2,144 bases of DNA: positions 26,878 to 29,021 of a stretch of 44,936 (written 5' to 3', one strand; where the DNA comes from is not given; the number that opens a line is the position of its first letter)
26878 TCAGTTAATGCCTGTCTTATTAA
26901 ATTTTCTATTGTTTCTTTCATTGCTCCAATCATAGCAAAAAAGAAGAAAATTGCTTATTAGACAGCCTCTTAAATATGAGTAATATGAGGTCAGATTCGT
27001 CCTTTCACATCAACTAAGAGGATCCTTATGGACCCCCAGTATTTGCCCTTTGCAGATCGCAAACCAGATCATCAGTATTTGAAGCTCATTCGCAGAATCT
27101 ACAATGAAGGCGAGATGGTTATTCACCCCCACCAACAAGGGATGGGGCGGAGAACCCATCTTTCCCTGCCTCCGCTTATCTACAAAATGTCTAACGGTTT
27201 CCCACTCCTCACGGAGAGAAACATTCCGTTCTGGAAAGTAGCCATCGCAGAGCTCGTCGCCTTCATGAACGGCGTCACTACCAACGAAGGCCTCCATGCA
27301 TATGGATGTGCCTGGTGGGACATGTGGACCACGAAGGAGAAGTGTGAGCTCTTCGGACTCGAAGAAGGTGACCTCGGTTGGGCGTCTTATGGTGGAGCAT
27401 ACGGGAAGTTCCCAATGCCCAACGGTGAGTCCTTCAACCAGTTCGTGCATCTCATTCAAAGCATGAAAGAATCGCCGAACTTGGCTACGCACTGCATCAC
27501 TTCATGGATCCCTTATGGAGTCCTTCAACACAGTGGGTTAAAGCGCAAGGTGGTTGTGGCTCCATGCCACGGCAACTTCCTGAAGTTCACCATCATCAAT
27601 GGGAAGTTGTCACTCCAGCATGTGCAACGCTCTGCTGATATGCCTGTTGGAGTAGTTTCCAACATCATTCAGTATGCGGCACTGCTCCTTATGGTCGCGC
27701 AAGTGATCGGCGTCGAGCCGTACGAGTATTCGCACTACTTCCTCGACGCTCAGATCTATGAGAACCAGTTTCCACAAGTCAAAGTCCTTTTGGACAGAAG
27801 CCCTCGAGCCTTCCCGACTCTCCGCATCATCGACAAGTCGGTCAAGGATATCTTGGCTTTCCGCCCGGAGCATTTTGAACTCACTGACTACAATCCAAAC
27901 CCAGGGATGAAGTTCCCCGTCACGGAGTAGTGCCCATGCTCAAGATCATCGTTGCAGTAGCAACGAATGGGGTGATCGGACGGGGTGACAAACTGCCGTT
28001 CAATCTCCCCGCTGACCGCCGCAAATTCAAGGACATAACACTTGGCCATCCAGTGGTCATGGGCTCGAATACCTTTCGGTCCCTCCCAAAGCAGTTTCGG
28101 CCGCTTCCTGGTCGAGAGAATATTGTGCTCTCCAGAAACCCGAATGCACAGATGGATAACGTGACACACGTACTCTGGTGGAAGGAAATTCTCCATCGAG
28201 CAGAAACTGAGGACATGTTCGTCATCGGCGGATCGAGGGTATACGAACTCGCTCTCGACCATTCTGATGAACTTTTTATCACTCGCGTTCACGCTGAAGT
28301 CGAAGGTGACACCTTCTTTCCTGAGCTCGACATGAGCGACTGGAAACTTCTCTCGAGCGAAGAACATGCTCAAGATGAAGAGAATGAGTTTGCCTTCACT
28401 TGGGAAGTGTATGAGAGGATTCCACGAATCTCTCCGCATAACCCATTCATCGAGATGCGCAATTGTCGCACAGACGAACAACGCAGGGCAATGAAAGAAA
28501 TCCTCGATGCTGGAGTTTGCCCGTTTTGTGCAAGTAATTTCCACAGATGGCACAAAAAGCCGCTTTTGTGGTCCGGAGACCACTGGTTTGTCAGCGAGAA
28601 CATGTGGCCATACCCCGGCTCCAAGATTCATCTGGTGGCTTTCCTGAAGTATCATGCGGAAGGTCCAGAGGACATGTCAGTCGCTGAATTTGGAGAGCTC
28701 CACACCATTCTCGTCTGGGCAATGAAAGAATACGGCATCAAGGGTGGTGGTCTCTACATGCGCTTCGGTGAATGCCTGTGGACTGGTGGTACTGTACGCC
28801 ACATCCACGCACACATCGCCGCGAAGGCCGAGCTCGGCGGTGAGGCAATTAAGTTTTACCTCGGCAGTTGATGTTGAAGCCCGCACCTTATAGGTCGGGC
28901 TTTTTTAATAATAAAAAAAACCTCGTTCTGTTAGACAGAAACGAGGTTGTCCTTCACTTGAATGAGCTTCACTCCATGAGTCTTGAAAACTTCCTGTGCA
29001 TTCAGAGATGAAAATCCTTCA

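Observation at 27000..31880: Compositionally foreign pyrimidine-deoxynucleotide module wedged between argS and the secE-nusG-rplK operon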

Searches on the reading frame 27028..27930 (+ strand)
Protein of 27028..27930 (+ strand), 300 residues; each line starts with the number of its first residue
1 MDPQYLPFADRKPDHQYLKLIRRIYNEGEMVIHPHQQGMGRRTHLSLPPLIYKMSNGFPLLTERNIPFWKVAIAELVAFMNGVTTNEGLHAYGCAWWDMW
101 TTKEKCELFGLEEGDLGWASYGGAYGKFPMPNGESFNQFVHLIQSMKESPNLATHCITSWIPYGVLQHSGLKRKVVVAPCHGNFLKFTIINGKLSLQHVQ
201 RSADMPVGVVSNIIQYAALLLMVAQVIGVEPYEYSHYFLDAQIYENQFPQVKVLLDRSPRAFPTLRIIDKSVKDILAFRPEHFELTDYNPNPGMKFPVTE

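Call 3: search_protein_families(library=pfam, proteins=[window:27028-27930:+], max_evalue=0.01)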
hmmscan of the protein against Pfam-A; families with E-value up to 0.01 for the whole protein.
window:27028-27930:+ (300 aa): 1 family
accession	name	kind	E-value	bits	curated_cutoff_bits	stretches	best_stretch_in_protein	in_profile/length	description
PF00303.24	Thymidylat_synt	-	7.5e-58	196.2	24.3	1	15-298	1-264/266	Thymidylate synthase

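Call 4: search_protein_families(library=ncbifam, proteins=[window:27028-27930:+], max_evalue=0.01)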
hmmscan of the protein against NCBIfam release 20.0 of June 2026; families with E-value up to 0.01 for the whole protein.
window:27028-27930:+ (300 aa): 8 families
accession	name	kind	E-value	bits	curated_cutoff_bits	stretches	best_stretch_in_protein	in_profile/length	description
NF002497.0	PRK01827.1-3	equivalog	1.5e-51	175.3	327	1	15-298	2-262/264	thymidylate synthase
TIGR03284.1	thym_sym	equivalog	3.3e-44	151.2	108.35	1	16-298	2-294/296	thymidylate synthase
NF002496.0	PRK01827.1-2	equivalog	1.5e-41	142.5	325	2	112-298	140-316/318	thymidylate synthase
NF002499.0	PRK01827.1-5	equivalog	3.1e-36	125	405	1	15-298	2-262/264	thymidylate synthase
NF002495.0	PRK01827.1-1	equivalog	1.6e-30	106.6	327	1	13-298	4-277/279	thymidylate synthase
NF002498.0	PRK01827.1-4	equivalog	6.5e-30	104.4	427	1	15-298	2-281/283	thymidylate synthase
NF010393.0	PRK13821.1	equivalog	9.9e-21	74.1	576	2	175-271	187-284/323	thymidylate synthase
TIGR03283.1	thy_syn_methano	equivalog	2.9e-08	33.5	174.55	1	136-250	94-200/201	thymidylate synthase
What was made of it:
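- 27028..27930 (+): thyA, thymidylate synthase (300 aa), first gene of the plus-strand operon. TIGR03284 scores 151 bits against a cut-off of 108 (calls 3, 4).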

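Call 7: search_protein_families(library=phrogs, proteins=[window:27028-27930:+], max_evalue=0.01)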
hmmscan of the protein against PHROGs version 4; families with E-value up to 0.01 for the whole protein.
window:27028-27930:+ (300 aa): 4 families
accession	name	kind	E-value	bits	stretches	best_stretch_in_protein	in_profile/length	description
phrog_160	-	DNA, RNA and nucleotide metabolism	2.2e-56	192.2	1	12-299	31-307/335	thymidylate synthase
phrog_5682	-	DNA, RNA and nucleotide metabolism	4e-33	115.5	1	92-298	24-207/209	thymidylate synthase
phrog_5131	-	DNA, RNA and nucleotide metabolism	4.3e-11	43.7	1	122-260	100-233/357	thymidylate synthase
phrog_3676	-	DNA, RNA and nucleotide metabolism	3.1e-07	30.9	1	179-252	162-235/351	thymidylate synthase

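Call 8: search_protein_families(library=padloc, proteins=[window:27028-27930:+], max_evalue=0.01)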
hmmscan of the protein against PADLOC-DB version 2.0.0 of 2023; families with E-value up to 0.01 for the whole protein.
window:27028-27930:+ (300 aa): 0 families

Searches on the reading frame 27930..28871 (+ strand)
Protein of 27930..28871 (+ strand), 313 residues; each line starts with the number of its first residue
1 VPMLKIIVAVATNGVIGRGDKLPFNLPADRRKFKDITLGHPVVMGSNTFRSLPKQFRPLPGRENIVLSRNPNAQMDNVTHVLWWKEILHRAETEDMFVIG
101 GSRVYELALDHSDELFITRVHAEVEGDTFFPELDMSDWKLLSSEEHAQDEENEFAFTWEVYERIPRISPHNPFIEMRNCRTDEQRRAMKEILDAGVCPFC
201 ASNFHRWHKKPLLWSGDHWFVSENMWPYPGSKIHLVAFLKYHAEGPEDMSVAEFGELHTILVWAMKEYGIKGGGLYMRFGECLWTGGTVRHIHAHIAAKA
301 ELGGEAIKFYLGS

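Call 3: search_protein_families(library=pfam, proteins=[window:27930-28871:+], max_evalue=0.01)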
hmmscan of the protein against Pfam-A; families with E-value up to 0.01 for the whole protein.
window:27930-28871:+ (313 aa): 1 family
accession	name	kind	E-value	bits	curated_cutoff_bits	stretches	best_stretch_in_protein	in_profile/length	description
PF00186.24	DHFR_1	-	8.7e-52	175.5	25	1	3-163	1-159/159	Dihydrofolate reductase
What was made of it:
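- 27936..28871 (+): folA::HIT fusion (311 aa from the ATG; list_orfs starts at GTG 27930). DHFR is residues 1-163 and the HIT domain is roughly the last 150 residues. PF00186 8.7e-52 (call 3).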

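Call 4: search_protein_families(library=ncbifam, proteins=[window:27930-28871:+], max_evalue=0.01)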
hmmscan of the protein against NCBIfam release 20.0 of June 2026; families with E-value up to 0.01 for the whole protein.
window:27930-28871:+ (313 aa): 31 families (the best 25 are shown)
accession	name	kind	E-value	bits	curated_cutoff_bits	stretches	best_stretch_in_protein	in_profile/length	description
NF008037.0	PRK10769.1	equivalog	8.8e-39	132.9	168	1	3-163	2-159/160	type 3 dihydrofolate reductase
NF000019.2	trim_DfrA3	exception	3.6e-33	114.7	350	1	4-157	3-154/162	trimethoprim-resistant dihydrofolate reductase DfrA3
NF041386.1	dihyfolred_HdrA_Halo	equivalog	1e-31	109.9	300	1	7-147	6-148/158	dihydrofolate reductase HdrA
NF000012.1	trim_DfrI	exception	4.4e-31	107.9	400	1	4-162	28-188/191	trimethoprim-resistant dihydrofolate reductase DfrI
NF033868.0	trim_DfrA36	exception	1.4e-30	106.1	360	1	5-159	4-163/170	trimethoprim-resistant dihydrofolate reductase DfrA36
NF000332.1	trim_DfrDGK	exception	3.3e-30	105.1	300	1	5-164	3-160/161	DfrD/DfrG/DfrK family trimethoprim-resistant dihydrofolate reductase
NF000159.1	trim_DfrD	exception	1.4e-27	96.6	350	1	5-164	8-165/166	trimethoprim-resistant dihydrofolate reductase DfrD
NF033473.1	trim_sens_DfrEf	exception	1.5e-27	96.4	350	1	3-163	1-161/164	trimethoprim-sensitive dihydrofolate reductase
NF000006.2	trim_DfrA26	exception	1.9e-27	96.5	350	1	5-163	20-182/183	trimethoprim-resistant dihydrofolate reductase DfrA26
NF000143.1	trim_DfrG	exception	5.4e-27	94.5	365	1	5-164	4-161/165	trimethoprim-resistant dihydrofolate reductase DfrG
NF000055.3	trim_DfrA12_A21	exception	1.3e-26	93.4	330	1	6-162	10-161/165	DfrA12/DfrA21 family trimethoprim-resistant dihydrofolate reductase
NF000127.2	trim_DfrA20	exception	3.3e-26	92.3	325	1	6-159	7-165/169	trimethoprim-resistant dihydrofolate reductase DfrA20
NF000155.1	trim_DfrC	exception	1.2e-24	87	350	1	4-158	3-152/161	trimethoprim-sensitive dihydrofolate reductase DfrC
NF000333.1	trim_DfrF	exception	8.2e-24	84.3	320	1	3-157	1-151/164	trimethoprim-resistant dihydrofolate reductase DfrF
NF000053.2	trim_DfrA12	exception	1.1e-23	83.8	360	1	6-145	10-148/165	trimethoprim-resistant dihydrofolate reductase DfrA12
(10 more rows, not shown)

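Call 7: search_protein_families(library=phrogs, proteins=[window:27930-28871:+], max_evalue=0.01)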
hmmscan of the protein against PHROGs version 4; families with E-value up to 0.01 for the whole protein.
window:27930-28871:+ (313 aa): 3 families
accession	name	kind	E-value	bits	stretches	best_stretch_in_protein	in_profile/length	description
phrog_316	-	DNA, RNA and nucleotide metabolism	1.3e-45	156.7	1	1-188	14-203/213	dihydrofolate reductase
phrog_11777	-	DNA, RNA and nucleotide metabolism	9.9e-13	48.7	1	6-148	377-527/546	dihydrofolate reductase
phrog_13578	-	DNA, RNA and nucleotide metabolism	2e-05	25.7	1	5-128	2-119/156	dihydrofolate reductase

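Call 8: search_protein_families(library=padloc, proteins=[window:27930-28871:+], max_evalue=0.01)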
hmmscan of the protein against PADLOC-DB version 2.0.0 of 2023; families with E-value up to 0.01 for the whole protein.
window:27930-28871:+ (313 aa): 0 families

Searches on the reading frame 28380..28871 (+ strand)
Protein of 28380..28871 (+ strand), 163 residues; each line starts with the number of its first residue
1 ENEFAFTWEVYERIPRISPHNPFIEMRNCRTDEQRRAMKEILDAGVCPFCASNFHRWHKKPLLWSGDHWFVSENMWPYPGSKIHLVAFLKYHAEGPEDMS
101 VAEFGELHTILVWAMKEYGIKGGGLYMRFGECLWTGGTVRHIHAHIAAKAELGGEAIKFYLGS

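Call 10: search_protein_families(library=pfam, proteins=[window:28410-28871:+], max_evalue=10)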
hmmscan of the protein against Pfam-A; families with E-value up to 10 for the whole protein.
window:28410-28871:+ (153 aa): 0 families

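Call 21: search_solved_structures(query=window:28380-28871:+, max_evalue=10, show_alignments=2)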
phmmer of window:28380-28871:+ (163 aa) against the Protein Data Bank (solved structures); distinct sequences matched with E-value up to 10: 0.
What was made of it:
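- Tried and rejected: Pfam at E≤10 on the HIT region and the deaminase N-domain alone gave nothing (call 10). phmmer of the HIT region against PDB gave nothing (call 21).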

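Call 29: search_solved_structures(query=A2, max_evalue=1, show_alignments=2)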
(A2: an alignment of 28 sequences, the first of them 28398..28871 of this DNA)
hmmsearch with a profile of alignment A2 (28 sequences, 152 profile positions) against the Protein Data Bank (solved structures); distinct sequences matched with E-value up to 1: 69 (the best 60 are shown).
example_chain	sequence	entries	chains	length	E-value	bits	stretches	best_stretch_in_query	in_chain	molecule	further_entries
3oj7_A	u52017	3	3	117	3.9e-09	39.6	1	30-136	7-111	Putative histidine triad family protein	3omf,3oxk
5uvm_A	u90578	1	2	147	5e-07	32.7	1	30-134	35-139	Histidine triad (HIT) protein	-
4zgl_A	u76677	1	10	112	6e-07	32.4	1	65-139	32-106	Uncharacterized HIT-like protein HP_0404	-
3r6f_A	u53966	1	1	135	2.4e-06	30.5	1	32-133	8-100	HIT family protein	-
3l7x_A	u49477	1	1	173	4.2e-06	29.7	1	64-134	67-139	Putative Hit-like protein involved in cell-cycle regulation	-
6d6j_A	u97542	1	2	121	4.4e-06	29.7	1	65-136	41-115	HIT family hydrolase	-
2eo4_A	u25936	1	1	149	1.3e-05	28.1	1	32-133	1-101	150aa long hypothetical histidine triad nucleotide-binding protein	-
4egu_A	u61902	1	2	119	2e-05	27.5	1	64-137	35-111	histidine triad (HIT) protein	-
6af2_A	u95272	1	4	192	2.3e-05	27.3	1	50-133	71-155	HIT domain-containing protein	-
6k5z_A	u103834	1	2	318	2.4e-05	27.2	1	24-106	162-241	Galactose-1-phosphate uridylyltransferase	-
9uch_A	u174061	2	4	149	2.8e-05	27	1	69-136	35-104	Bis(5'-adenosyl)-triphosphatase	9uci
4inc_A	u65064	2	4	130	5.1e-05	26.2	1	65-136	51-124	Histidine triad nucleotide-binding protein 2, mitochondrial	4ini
5km5_A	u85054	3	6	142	6.4e-05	25.9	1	65-136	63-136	Histidine triad nucleotide-binding protein 2, mitochondrial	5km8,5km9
1fhi_A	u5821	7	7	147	8e-05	25.6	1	69-138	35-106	FRAGILE HISTIDINE TRIAD PROTEIN | FRAGILE HISTIDINE PROTEIN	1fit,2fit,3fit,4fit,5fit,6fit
6yi0_AAA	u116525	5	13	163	8.9e-05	25.4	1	65-136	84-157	Histidine triad nucleotide-binding protein 2, mitochondrial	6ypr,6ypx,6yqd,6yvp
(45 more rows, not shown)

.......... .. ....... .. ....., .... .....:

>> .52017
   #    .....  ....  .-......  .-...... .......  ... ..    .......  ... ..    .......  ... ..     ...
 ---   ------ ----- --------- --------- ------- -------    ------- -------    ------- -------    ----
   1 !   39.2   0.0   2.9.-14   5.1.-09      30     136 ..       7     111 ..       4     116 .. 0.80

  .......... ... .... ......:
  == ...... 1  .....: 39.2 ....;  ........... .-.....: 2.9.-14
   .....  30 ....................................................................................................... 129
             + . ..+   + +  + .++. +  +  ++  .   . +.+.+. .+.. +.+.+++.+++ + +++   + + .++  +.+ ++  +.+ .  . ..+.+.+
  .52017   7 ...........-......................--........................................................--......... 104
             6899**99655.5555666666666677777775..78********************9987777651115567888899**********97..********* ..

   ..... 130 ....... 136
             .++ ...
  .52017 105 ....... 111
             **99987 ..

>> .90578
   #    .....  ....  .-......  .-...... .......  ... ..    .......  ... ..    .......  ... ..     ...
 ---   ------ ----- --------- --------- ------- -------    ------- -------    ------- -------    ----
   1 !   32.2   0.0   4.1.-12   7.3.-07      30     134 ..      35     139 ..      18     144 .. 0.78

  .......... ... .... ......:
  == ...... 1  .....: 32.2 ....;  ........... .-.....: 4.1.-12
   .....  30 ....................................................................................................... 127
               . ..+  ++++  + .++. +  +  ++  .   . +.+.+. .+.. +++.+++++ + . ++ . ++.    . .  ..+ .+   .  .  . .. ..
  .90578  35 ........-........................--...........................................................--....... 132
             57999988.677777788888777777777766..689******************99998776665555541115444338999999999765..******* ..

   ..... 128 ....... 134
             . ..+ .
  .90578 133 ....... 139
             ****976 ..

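Call 30: search_protein_families(library=pfam, alignment_id=A2, max_evalue=0.1)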
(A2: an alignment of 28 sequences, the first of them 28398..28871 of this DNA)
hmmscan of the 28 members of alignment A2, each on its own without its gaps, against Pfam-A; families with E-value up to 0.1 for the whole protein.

A. member 1, window:28398-28871:+ (157 aa): 0 families

B. families by the number of members that match (of 28 scanned): 14 families
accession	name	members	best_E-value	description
PF01230.28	HIT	26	2.1e-08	HIT domain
PF11969.13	DcpS_C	25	2.5e-08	Scavenger mRNA decapping enzyme C-term binding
PF04677.20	CwfJ_C_1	12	3.5e-05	Protein similar to CwfJ C-terminus 1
PF16285.10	DUF4931_N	4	2.8e-05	Domain of unknown function (DUF4931) N-terminal domain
PF19327.4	Ap4A_phos_N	3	0.042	Ap4A phosphorylase N-terminal domain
PF16269.10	DUF4922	2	0.0048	Domain of unknown function (DUF4922)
PF04423.19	Rad50_zn_hook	2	0.0086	Rad50 zinc hook motif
PF12239.13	DUF3605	2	0.0094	Protein of unknown function (DUF3605)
PF14616.11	Rua1_C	2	0.014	Transcription regulator Rua1, C-terminal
PF12116.14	SpoIIID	1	0.0059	Stage III sporulation protein D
PF02744.22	GalP_UDP_tr_C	1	0.041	Galactose-1-phosphate uridyl transferase, C-terminal domain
PF06817.19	RVT_thumb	1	0.054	Reverse transcriptase thumb domain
PF20173.3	ZnF_RZ-type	1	0.061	RZ type zinc finger domain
PF23392.1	DUF7101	1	0.082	Domain of unknown function (DUF7101)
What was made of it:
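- Checked: It is confirmed at family level: 26 of 28 relatives hit PF01230, and a family profile matches PDB HIT proteins (3oj7, E=3.9e-9) (calls 29, 30).
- Tried and rejected: Family profiles were needed (calls 29, 30).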
